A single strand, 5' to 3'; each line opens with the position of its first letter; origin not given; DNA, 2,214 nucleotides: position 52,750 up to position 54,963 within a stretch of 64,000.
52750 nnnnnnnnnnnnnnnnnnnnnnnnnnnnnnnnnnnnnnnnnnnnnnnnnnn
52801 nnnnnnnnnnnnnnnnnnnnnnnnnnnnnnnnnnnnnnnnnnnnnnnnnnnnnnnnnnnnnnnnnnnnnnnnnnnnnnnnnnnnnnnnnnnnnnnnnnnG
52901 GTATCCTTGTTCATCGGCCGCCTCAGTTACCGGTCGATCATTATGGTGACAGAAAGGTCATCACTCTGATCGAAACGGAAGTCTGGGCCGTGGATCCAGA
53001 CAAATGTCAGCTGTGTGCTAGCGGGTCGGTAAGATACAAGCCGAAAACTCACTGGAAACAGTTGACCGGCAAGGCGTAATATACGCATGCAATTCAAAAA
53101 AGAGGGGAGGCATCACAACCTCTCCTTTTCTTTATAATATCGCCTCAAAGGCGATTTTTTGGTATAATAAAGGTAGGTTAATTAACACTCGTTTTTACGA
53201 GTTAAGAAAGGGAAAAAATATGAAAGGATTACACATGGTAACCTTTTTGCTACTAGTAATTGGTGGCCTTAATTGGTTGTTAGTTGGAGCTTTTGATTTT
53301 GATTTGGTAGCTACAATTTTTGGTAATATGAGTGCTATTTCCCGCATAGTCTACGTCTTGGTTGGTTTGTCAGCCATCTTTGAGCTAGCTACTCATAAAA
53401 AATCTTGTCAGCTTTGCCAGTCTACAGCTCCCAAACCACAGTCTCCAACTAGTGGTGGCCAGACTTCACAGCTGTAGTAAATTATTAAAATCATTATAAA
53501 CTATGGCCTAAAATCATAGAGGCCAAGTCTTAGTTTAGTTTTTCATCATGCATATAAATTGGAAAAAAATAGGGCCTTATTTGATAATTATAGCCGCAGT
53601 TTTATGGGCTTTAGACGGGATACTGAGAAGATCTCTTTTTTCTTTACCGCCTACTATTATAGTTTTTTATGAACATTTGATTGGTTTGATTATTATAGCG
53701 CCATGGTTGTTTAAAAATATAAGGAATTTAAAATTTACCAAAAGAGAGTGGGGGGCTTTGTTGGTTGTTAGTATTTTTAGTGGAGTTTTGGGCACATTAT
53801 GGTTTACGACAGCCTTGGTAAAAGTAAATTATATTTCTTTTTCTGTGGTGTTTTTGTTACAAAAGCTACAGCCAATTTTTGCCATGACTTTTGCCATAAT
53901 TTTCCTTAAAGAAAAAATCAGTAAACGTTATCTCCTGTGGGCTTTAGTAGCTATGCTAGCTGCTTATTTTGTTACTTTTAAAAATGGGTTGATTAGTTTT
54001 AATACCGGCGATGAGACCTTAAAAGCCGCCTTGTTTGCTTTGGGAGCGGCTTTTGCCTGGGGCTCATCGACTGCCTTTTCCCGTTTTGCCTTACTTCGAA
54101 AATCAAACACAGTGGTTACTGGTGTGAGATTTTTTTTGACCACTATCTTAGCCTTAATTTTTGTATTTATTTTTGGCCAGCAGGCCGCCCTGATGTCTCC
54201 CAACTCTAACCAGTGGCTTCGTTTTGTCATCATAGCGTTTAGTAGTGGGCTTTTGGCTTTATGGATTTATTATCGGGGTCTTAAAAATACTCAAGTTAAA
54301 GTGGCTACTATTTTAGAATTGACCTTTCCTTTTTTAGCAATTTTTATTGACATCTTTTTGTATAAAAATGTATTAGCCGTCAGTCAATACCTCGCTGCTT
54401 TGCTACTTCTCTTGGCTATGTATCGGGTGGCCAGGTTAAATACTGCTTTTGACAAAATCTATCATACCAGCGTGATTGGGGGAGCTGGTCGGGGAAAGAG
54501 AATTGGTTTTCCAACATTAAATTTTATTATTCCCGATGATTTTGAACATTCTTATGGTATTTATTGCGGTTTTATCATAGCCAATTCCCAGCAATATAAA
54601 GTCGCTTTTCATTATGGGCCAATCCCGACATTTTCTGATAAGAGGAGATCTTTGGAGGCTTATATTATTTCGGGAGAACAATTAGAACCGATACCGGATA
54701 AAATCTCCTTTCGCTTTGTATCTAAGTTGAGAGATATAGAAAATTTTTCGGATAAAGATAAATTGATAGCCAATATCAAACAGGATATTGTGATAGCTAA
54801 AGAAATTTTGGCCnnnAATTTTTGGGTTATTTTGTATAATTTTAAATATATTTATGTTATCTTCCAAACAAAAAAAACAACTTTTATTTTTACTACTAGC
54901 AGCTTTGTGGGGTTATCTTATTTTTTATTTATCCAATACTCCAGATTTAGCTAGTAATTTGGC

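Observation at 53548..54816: EamA/DMT transporter fused in-frame to a riboflavin kinase domain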

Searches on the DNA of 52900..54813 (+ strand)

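Call 44: search_rna_families(sources=[L028, L029, L035, L039, L044, L047, L049, L062, L070, L075, L080, L038, L065], threshold=gathering)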
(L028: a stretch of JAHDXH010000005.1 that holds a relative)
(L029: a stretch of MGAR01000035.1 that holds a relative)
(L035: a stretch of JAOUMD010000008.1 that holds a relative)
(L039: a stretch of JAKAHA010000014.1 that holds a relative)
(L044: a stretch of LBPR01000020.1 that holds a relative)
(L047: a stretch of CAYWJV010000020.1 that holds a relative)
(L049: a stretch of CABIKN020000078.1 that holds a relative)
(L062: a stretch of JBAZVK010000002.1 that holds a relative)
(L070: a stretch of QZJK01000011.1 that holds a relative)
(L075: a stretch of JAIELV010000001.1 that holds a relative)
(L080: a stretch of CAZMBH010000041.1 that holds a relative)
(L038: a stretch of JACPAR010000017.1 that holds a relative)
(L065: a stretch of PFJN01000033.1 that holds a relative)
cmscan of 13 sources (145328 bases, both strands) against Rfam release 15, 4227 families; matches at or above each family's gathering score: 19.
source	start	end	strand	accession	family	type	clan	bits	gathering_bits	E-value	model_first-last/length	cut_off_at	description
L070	5824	5942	+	RF00050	FMN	Cis-reg; riboswitch;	-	106.5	66.2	2.1e-23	1-138/138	no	FMN riboswitch aptamer (RFN element)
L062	5772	5893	+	RF00050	FMN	Cis-reg; riboswitch;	-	102.4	66.2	2.7e-22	1-138/138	no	FMN riboswitch aptamer (RFN element)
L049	5803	5937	+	RF00050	FMN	Cis-reg; riboswitch;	-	87.5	66.2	3.1e-18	1-138/138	no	FMN riboswitch aptamer (RFN element)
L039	5808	5937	+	RF00050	FMN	Cis-reg; riboswitch;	-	84.4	66.2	2.2e-17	1-138/138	no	FMN riboswitch aptamer (RFN element)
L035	8583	8656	-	RF00005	tRNA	Gene; tRNA;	CL00001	75.8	29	1.8e-14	1-71/71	no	tRNA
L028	11089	11162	-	RF00005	tRNA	Gene; tRNA;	CL00001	75.5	29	2.2e-14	1-71/71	no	tRNA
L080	2275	2398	+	RF00050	FMN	Cis-reg; riboswitch;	-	74.6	66.2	1e-14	1-138/138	no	FMN riboswitch aptamer (RFN element)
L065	89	161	-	RF00005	tRNA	Gene; tRNA;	CL00001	69.4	29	1e-12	1-71/71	no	tRNA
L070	3391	3464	+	RF00005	tRNA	Gene; tRNA;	CL00001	68.9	29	1.4e-12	1-71/71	no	tRNA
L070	4571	4643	+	RF00005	tRNA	Gene; tRNA;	CL00001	68.2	29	2.3e-12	1-71/71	no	tRNA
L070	3198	3271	+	RF00005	tRNA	Gene; tRNA;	CL00001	67.2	29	4.2e-12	1-71/71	no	tRNA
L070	11454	11525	+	RF00005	tRNA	Gene; tRNA;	CL00001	66.4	29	7e-12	1-71/71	no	tRNA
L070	4458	4529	+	RF00005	tRNA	Gene; tRNA;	CL00001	66.2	29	7.7e-12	1-71/71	no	tRNA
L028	11210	11283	-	RF00005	tRNA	Gene; tRNA;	CL00001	64.7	29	2.1e-11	1-71/71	no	tRNA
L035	9490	9563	-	RF00005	tRNA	Gene; tRNA;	CL00001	64.3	29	2.6e-11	1-71/71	no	tRNA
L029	2996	3069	-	RF00005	tRNA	Gene; tRNA;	CL00001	63.6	29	4.1e-11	1-71/71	no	tRNA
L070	2738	2809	-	RF00005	tRNA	Gene; tRNA;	CL00001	59.4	29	5.9e-10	1-71/71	no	tRNA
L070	11286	11372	-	RF00005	tRNA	Gene; tRNA;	CL00001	57.9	29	1.5e-09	1-71/71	no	tRNA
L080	7452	7577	-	RF01725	SAM-I-IV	Cis-reg; riboswitch;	CL00012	46.1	41.1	0.00058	1-99/99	no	SAM-I/IV (S-adenosyl methionine) riboswitch aptamer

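Call 46: search_rna_families(sources=[L033, L043, L045, L048, L051, L059, L037, L046, L053, L055, L058, L063, L064, L082, L084, L005, L014, L054, L023, L036], threshold=gathering)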
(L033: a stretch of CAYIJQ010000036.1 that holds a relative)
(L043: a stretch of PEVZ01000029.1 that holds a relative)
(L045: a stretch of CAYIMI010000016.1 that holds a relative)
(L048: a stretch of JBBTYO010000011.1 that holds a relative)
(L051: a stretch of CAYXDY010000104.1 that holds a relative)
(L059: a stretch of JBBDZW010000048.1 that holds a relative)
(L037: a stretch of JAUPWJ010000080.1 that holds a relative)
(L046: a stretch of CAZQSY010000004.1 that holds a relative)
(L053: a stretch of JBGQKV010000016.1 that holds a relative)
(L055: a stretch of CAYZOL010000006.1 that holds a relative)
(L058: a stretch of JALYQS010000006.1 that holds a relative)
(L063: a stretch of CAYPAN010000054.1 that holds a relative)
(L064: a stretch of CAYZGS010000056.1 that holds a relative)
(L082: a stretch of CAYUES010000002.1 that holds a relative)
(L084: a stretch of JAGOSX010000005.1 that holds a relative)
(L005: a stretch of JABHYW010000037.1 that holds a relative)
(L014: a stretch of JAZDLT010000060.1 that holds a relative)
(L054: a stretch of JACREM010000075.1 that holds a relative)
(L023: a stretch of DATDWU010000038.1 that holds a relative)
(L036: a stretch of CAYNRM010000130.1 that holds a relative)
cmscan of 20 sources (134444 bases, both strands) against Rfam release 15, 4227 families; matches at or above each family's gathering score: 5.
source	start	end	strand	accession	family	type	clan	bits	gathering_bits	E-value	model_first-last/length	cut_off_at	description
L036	1331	1450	+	RF00050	FMN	Cis-reg; riboswitch;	-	101.1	66.2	5.9e-22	1-138/138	no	FMN riboswitch aptamer (RFN element)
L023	69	188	+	RF00050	FMN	Cis-reg; riboswitch;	-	82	66.2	9.2e-17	1-138/138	no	FMN riboswitch aptamer (RFN element)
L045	5812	5936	+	RF00050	FMN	Cis-reg; riboswitch;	-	75.4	66.2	5.9e-15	1-138/138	no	FMN riboswitch aptamer (RFN element)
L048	5770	5896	+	RF00050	FMN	Cis-reg; riboswitch;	-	74.9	66.2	8.1e-15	1-138/138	no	FMN riboswitch aptamer (RFN element)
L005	65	138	+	RF00005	tRNA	Gene; tRNA;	CL00001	72.2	29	1.6e-13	1-71/71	no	tRNA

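Call 47: search_rna_families(sources=[L013, L030, L024, L025, L026, L079, L010, L011, L015, L016, L022, L068, L027, L006], threshold=gathering)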
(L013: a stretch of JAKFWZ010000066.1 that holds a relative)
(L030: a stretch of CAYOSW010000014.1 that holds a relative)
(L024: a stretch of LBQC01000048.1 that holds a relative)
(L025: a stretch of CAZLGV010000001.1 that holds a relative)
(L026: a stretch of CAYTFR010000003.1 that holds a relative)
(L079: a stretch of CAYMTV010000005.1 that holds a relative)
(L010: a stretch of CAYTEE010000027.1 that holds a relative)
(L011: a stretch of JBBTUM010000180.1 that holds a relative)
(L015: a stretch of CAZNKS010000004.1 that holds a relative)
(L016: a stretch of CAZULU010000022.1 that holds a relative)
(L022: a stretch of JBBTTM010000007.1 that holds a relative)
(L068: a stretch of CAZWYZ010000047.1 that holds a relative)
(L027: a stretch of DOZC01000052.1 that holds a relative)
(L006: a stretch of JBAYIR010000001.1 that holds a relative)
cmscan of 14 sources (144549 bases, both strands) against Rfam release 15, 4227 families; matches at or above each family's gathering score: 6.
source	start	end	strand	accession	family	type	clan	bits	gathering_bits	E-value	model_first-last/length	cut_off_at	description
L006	10658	11045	-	RF00023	tmRNA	Gene;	CL00001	115.1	47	6.5e-44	1-374/374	no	transfer-messenger RNA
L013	5714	5846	+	RF00050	FMN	Cis-reg; riboswitch;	-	105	66.2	5.2e-23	1-138/138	no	FMN riboswitch aptamer (RFN element)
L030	5728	5844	+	RF00050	FMN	Cis-reg; riboswitch;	-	102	66.2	3.6e-22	1-138/138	no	FMN riboswitch aptamer (RFN element)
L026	12195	12311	+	RF00001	5S_rRNA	Gene; rRNA;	CL00113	79.8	38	5.8e-15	1-120/120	no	5S ribosomal RNA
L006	4676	4749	+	RF00005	tRNA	Gene; tRNA;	CL00001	70.9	29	4.1e-13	1-71/71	no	tRNA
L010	8750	8820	+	RF00005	tRNA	Gene; tRNA;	CL00001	62.3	29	9.5e-11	1-71/71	no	tRNA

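Call 48: search_rna_families(source=window, start=52900, end=53700, threshold=evalue, max_evalue=10)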
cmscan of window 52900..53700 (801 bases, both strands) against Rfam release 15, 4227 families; matches with E-value up to 10: 5.
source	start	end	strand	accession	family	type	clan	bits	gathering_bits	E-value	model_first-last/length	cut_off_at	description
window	53116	53204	-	RF00432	SNORA51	Gene; snRNA; snoRNA; HACA-box;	-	18.9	50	0.67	1-133/133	no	Small nucleolar RNA SNORA51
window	53202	53226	+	RF01360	CRISPR-DR47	Gene; CRISPR;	-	17.1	39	2.8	1-37/37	no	CRISPR RNA direct repeat element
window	53497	53606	-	RF04079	MIR161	Gene; miRNA;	-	14.8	90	5.7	1-136/136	no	MIR161 microRNA precursor family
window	53345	53377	-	RF00617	cHP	Cis-reg;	CL00129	13.5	40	9.4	1-45/45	no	Flavivirus capsid hairpin cHP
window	53288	53337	+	RF01296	snoU85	Gene; snRNA; snoRNA; HACA-box;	CL00082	11.8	41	0.83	1-329/329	no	Small nucleolar RNA U85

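Call 56: build_rna_model(alignment_id=A3)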
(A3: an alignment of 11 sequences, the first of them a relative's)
Model R1 built from alignment A3 (11 sequences, 145 columns); structure: RNAalifold consensus.
model positions 124; base pairs 25; branch points 4; effective number of sequences 1.39; information 0.59 bits per position. Calibrated on 0.2 Mb of random sequence (short: E-values are rough).
structure used (alignment columns):
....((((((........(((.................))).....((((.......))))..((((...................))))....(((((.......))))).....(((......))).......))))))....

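Call 57: search_with_rna_model(model_id=R1, sources=[window, L005, L006, L007, L008, L009, L010, L011, L012, L013, L014, L015, L016, L017, L018, L019, L020, L021, L022, L023, L024, L025, L026, L027, L028, L029, L030, L031, L032, L033, L034, L035, L036, L037, L038, L039, L040, L041, L042, L043, L044, L045, L046, L047, L048, L049, L050, L051, L052, L053, L054, L055, L056, L057, L058, L059, L060, L061, L062, L063, L064, L065, L066, L067, L068, L069, L070, L071, L072, L073, L074, L075, L076, L077, L078, L079, L080, L081, L082, L083, L084], max_evalue=1)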
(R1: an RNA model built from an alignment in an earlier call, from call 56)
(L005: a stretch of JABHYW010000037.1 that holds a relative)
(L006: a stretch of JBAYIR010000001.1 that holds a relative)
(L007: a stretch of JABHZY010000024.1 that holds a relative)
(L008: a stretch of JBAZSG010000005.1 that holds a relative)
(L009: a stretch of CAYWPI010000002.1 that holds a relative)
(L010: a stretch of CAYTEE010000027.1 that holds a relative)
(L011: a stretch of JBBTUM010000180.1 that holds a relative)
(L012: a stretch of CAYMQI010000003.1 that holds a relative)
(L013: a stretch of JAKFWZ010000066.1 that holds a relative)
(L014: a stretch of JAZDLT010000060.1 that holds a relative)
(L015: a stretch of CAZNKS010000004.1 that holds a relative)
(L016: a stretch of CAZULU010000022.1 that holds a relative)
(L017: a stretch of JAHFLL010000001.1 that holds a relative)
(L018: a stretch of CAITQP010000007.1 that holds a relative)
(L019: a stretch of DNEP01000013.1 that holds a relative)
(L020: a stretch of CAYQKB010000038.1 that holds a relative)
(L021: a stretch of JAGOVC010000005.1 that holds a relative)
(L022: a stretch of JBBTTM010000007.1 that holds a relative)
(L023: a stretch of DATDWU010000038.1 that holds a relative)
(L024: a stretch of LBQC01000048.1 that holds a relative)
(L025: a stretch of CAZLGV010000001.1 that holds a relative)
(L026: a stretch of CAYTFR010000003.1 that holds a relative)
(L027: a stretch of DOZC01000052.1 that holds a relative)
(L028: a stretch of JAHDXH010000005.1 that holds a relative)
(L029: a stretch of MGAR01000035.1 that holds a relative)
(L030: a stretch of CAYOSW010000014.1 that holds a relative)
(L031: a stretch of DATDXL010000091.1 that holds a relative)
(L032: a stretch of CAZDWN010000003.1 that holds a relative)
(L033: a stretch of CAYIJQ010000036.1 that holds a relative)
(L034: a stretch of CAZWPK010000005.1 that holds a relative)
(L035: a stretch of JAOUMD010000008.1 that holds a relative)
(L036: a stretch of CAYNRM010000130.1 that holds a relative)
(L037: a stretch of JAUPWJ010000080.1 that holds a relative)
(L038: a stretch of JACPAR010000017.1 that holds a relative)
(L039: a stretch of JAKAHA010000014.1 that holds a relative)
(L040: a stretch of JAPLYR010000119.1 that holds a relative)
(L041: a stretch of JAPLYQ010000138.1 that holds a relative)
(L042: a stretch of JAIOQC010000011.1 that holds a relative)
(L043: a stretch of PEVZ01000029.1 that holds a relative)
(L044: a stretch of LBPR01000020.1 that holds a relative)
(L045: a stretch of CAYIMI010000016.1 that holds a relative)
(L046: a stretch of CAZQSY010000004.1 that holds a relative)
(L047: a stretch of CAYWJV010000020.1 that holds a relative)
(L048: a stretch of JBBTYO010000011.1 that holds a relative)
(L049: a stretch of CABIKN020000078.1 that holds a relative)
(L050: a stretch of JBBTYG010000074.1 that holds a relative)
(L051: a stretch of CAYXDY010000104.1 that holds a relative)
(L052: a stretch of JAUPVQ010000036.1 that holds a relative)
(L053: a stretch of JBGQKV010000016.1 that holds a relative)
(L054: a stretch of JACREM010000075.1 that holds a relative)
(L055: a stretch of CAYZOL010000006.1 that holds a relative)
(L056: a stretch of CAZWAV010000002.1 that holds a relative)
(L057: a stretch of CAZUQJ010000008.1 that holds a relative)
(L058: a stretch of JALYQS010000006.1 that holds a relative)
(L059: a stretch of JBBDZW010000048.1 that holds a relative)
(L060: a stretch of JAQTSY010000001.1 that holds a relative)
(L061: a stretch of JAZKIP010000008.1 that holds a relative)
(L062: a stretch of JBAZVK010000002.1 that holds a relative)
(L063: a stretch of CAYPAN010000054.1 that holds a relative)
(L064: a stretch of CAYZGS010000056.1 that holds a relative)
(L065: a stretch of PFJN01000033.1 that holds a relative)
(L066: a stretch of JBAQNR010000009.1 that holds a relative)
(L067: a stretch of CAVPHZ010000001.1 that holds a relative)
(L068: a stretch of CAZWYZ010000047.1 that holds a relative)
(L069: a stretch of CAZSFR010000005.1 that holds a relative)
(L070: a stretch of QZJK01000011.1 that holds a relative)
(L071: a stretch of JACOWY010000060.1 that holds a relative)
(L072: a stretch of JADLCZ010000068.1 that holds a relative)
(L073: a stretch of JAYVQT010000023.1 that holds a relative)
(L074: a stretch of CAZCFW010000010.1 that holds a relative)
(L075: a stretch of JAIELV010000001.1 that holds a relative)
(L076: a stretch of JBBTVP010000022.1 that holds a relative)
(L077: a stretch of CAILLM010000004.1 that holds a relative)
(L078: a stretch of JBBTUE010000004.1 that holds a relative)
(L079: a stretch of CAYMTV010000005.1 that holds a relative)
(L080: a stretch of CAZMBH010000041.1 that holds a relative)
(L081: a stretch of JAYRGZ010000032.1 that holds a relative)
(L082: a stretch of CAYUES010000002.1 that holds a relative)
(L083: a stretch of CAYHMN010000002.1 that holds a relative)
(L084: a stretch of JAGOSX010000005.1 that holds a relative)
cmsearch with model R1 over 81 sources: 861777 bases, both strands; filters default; matches with E-value up to 1: 18.
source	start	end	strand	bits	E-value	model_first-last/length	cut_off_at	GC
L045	5812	5936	+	130.8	1.9e-36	1-124/124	no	0.48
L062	5772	5893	+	130.6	2.3e-36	1-124/124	no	0.57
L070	5824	5942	+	130.3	2.7e-36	1-124/124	no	0.52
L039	5808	5937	+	128.3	1.1e-35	1-124/124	no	0.5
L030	5728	5844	+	126.7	3.4e-35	1-124/124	no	0.48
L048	5770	5896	+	124.5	1.6e-34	1-124/124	no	0.48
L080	2275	2398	+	122.7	5.5e-34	1-124/124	no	0.48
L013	5714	5846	+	120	3.5e-33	1-124/124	no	0.48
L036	1331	1450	+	119.2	6e-33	1-124/124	no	0.49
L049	5803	5937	+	110.9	1.9e-30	1-124/124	no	0.57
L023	69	188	+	108.1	1.3e-29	1-124/124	no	0.5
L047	5739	5890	+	105.9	6.3e-29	1-124/124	no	0.5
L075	5695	5858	+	60.2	3.7e-15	1-124/124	no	0.57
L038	3913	4090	+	52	1.1e-12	1-124/124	no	0.47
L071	5769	5921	+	41.6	1.4e-09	1-124/124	no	0.57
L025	9355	9461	+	16.1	0.071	1-124/124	no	0.31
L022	2316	2412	+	12.8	0.69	1-124/124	no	0.37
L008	10173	10209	+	12.7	0.74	1-124/124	no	0.27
